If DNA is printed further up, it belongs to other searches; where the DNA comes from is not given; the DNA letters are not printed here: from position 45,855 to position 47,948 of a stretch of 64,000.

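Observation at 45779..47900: Low-GC patch encoding a 597-aa secreted orphan protein, divergently placed next to an orphan GspE/PilB ATPase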

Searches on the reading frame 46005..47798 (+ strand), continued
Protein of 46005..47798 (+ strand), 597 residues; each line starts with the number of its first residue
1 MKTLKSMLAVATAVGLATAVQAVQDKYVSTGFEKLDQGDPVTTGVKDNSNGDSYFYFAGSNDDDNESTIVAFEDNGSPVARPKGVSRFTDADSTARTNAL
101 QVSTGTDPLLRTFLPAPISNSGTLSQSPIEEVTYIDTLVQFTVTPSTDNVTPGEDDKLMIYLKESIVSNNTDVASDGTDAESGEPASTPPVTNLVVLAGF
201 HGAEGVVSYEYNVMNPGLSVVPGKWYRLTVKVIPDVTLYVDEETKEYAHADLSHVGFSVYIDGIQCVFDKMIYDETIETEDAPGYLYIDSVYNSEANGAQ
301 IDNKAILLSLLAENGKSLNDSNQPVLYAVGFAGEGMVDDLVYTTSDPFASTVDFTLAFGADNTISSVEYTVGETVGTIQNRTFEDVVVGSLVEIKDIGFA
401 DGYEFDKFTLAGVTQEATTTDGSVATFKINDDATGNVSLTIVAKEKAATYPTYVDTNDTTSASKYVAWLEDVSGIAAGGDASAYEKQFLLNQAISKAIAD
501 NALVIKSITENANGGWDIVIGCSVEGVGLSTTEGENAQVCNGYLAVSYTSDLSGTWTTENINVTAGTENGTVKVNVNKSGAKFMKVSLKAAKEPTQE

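Call 48: find_related_loci(query=A1, collection=viral_contigs, flank=5000)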
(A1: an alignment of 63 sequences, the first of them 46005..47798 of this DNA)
Query A1 (597 aa) in viral_contigs; peptide patterns used: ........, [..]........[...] (x = any residue, [..] = any of these).
14 stretches matched a pattern, but none encodes a relative of the query by tblastn (E <= 1e-3).
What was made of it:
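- No homolog was found on viral contigs (call 48).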

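Call 52: search_protein_families(library=pfam, alignment_id=A1, max_evalue=0.01)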
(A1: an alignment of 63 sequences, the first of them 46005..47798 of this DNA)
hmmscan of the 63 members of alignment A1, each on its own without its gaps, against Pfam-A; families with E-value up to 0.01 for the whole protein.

A. member 1, window:46005-47798:+ (597 aa): 0 families

B. families by the number of members that match (of 63 scanned): 4 families
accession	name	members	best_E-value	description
PF11681.13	KPP10_Orf10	1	0.00019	Bacteriophage KPP10, Structural protein ORF10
PF06280.18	fn3_5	1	0.0006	Fn3-like domain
PF09479.16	Flg_new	1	0.0011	Listeria-Bacteroides repeat domain (List_Bact_rpt)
PF12956.13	DUF3845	1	0.0087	Domain of Unknown Function with PDB structure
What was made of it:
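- No CAZyme-type Pfam hit appears in any of the 63 members scanned (call 52).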

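Call 53: search_solved_structures(query=A1, max_evalue=1)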
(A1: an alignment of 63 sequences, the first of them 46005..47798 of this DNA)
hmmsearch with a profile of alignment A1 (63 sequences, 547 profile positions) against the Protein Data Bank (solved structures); distinct sequences matched with E-value up to 1: 0.
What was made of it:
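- On Concanavalin-A-like lectin/glucanase (LamG-like) fold superfamily: No PDB sequence hit with the family profile at E <= 1 (call 53).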

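Call 54: search_protein_families(library=ncbifam, proteins=[window:46005-47798:+, P0083, P0076, P0098], max_evalue=0.01)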
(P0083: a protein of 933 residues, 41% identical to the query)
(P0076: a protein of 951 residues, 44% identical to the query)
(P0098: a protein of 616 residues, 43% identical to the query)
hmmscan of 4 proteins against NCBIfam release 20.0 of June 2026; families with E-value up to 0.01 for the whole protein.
window:46005-47798:+ (597 aa): 0 families

P0083 (933 aa): 0 families

P0076 (951 aa): 0 families

P0098 (616 aa): 0 families

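Call 65: search_protein_representatives(alignment_id=A1)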
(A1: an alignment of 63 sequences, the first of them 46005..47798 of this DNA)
Query: 63 sequences, 547 profile positions. Proteins with E-value up to 0.001 (for the whole library): 1267; up to 1e-10: 1060; up to 1e-30: 549. The best 150 are listed.
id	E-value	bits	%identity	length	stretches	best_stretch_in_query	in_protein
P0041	1.2e-193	661.6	-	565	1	1-546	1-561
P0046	7.3e-186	635.9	-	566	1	1-546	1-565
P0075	3.0e-173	594.2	-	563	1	1-546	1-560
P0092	1.4e-169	582.2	-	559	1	1-544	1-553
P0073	4.6e-168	577.1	-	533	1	1-543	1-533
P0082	1.4e-161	555.7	-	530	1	1-543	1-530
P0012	4.5e-159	547.4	-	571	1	1-546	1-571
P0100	5.4e-155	534.0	-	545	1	1-543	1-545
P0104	4.3e-148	511.2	-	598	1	1-543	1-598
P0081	1.5e-143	496.3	-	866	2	1-414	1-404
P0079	8.4e-143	493.7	-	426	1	1-404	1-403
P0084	4.9e-142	491.2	-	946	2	1-456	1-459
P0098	2.4e-137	475.8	-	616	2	1-411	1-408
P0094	1.6e-134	466.5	-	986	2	1-328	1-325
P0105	3.4e-132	458.7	-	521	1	1-543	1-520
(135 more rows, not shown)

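Call 69: find_encoding_contigs(protein=P0037, flank=10000, max_places=4)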
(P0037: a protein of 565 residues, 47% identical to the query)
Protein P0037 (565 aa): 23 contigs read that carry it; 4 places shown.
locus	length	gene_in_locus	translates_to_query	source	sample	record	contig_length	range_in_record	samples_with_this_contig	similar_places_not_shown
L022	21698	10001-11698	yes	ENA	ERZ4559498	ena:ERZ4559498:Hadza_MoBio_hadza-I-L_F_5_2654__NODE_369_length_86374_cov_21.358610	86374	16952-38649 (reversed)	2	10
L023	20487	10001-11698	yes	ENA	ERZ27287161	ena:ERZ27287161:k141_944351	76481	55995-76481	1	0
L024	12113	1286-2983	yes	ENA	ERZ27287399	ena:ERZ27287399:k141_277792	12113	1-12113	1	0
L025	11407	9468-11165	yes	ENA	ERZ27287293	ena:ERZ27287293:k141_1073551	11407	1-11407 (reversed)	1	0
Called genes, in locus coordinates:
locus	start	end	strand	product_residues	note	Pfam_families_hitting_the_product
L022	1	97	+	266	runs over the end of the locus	PF01503:PRA-PH (faint), PF03819:MazG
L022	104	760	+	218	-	PF00551:Formyl_trans_N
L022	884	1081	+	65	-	PF01632:Ribosomal_L35p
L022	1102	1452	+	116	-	PF00453:Ribosomal_L20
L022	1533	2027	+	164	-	PF02308:MgtC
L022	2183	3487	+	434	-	PF01964:ThiC_Rad_SAM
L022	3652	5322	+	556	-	PF05157:MshEN, PF00437:T2SSE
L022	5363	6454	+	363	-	PF00437:T2SSE, PF13401:AAA_22 (weak)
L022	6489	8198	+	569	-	PF05157:MshEN, PF00437:T2SSE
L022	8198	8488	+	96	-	-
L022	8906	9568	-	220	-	PF00702:Hydrolase, PF12710:HAD, PF13419:HAD_2, PF13242:Hydrolase_like (faint)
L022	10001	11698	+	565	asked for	-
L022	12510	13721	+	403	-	PF13173:AAA_14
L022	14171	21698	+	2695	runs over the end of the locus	-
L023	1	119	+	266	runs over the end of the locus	PF01503:PRA-PH (faint), PF03819:MazG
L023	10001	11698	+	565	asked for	-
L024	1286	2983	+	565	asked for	-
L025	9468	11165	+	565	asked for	-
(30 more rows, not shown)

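Call 70: find_encoding_contigs(protein=P0052, flank=8000, max_places=1)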
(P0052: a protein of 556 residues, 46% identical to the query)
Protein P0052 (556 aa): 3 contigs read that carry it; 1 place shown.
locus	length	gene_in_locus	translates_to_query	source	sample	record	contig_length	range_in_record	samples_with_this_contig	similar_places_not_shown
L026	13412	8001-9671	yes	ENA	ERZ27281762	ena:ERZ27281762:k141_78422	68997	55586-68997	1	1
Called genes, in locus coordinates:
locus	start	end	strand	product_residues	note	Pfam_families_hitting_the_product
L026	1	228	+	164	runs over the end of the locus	PF02308:MgtC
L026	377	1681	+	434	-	PF01964:ThiC_Rad_SAM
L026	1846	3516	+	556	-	PF05157:MshEN, PF00437:T2SSE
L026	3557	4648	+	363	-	PF00437:T2SSE, PF13401:AAA_22 (weak)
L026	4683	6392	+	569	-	PF05157:MshEN, PF00437:T2SSE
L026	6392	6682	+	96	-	-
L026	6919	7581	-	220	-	PF00702:Hydrolase, PF12710:HAD, PF13419:HAD_2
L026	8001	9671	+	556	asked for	-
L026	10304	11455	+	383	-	PF13173:AAA_14, PF13635:DUF4143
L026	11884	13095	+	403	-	PF13173:AAA_14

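Call 71: find_encoding_contigs(protein=P0083, flank=8000, max_places=1)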
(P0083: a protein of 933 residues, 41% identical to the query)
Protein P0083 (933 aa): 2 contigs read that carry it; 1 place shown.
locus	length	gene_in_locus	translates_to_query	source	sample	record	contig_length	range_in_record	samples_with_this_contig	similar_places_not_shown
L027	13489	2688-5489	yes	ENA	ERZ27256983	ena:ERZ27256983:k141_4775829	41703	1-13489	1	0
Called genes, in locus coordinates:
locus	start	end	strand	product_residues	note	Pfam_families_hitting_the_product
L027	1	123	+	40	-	?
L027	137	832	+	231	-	PF00687:Ribosomal_L1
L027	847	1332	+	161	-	PF00466:Ribosomal_L10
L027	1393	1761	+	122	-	PF16320:Ribosomal_L12_N, PF00542:Ribosomal_L12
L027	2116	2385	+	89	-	-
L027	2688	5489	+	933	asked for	-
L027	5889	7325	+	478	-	PF01637:ATPase_2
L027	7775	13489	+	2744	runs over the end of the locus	-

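Call 72: find_encoding_contigs(protein=P0087, flank=8000, max_places=1)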
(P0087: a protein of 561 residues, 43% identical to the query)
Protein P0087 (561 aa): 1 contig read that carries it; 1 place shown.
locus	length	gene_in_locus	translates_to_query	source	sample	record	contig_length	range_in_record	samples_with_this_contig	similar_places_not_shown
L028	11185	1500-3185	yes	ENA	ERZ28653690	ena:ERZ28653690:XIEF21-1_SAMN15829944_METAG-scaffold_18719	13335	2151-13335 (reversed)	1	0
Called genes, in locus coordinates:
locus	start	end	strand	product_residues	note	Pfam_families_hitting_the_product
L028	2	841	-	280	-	?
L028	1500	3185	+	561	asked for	-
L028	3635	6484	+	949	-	-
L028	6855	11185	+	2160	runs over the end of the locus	?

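Call 73: fold_search(model_id=the predicted structure, library=viral)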
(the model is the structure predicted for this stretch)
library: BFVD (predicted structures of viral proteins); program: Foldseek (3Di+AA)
matches with E <= 10: 310; with E <= 0.001: 6
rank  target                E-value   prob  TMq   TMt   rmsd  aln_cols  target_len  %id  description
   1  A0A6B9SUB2            3.8e-06  1.00  0.22  0.36  17.0       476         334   10  (no name in the UniProt tables at hand)
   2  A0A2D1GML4            4.2e-05  0.99  0.18  0.27  17.7       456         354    9  (no name in the UniProt tables at hand)
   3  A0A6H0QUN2            2.4e-04  1.00  0.21  0.33  16.3       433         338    9  (no name in the UniProt tables at hand)
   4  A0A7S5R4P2            6.5e-04  0.75  0.21  0.12  21.9       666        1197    8  Uncharacterized protein [Bacteroides phage crAss002]
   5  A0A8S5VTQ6            7.2e-04  0.33  0.11  0.16  25.9       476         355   12  (no name in the UniProt tables at hand)
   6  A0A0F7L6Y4            7.5e-04  0.89  0.16  0.23  16.3       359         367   12  Uncharacterized protein [uncultured marine virus]
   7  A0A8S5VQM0            2.2e-03  0.25  0.12  0.15  23.9       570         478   10  (no name in the UniProt tables at hand)
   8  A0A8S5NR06            2.8e-03  0.84  0.14  0.20  19.0       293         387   15  Uncharacterized protein [Myoviridae sp. ctj3P51]
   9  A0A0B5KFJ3            2.8e-03  0.09  0.07  0.04  32.5       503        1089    8  M polyprotein (Fragment) [Xinzhou Spider Virus]
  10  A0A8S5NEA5            3.6e-03  0.51  0.15  0.12  20.7       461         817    9  Uncharacterized protein [Siphoviridae sp. ctlwB1]
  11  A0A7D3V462            3.8e-03  0.66  0.17  0.26  19.9       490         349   10  (no name in the UniProt tables at hand)
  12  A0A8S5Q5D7            4.5e-03  0.90  0.12  0.24  19.9       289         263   10  CHAP domain protein [Podoviridae sp. ctza028]
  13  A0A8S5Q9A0            5.0e-03  0.33  0.13  0.15  37.5       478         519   11  INTERNALIN B BINDING, LEUCINE RICH REPEAT.2A [Siphoviridae sp. ctdcr45]
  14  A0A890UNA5            5.5e-03  0.82  0.16  0.31  14.3       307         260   10  Hydrolase [Microbacterium phage Shocker]
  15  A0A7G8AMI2            5.8e-03  0.20  0.12  0.15  24.6       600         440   10  (no name in the UniProt tables at hand)
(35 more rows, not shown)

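Call 75: search_protein_families(library=pfam, proteins=[L022:14171-21697:+, L028:3635-6484:+, L022:8198-8488:+], max_evalue=0.01)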
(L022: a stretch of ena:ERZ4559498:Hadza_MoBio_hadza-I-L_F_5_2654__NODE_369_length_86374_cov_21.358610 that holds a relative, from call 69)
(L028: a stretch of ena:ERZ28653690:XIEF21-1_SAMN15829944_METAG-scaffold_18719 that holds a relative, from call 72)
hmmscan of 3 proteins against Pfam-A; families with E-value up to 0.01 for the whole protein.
L022:14171-21697:+ (2509 aa): 0 families

L028:3635-6484:+ (949 aa): 0 families

L022:8198-8488:+ (96 aa): 1 family
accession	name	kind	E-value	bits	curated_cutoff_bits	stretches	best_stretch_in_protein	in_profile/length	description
PF04193.19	PQ-loop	-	0.0017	18.5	22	1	24-60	22-58/61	PQ loop repeat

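Call 97: list_cluster_members(proteins=[window:46005-47798:+, window:25993-29037:+, window:44087-45778:-])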
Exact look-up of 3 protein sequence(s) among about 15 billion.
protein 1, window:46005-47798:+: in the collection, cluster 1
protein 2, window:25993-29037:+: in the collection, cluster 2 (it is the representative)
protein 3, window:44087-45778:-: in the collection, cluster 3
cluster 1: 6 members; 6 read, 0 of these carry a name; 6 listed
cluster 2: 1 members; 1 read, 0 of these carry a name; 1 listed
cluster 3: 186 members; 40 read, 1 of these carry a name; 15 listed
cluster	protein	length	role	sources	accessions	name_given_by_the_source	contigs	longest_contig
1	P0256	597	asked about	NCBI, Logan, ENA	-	-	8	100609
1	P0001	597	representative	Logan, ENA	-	-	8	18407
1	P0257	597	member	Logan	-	-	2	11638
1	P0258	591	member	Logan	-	-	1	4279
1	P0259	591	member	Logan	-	-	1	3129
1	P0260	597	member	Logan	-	-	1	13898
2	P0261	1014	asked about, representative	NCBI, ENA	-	-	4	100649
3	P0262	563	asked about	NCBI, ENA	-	-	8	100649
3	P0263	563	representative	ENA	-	-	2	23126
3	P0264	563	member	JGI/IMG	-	type II secretory ATPase GspE/PulE/Tfp pilus assembly ATPase PilB-like protein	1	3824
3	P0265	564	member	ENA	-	-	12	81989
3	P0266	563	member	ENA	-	-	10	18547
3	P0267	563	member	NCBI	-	-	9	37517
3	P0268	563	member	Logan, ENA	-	-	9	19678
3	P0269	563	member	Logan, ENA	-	-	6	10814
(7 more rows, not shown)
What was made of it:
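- The ATPase's 90%-identity cluster has 186 members, while this protein's has 6 (call 97).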
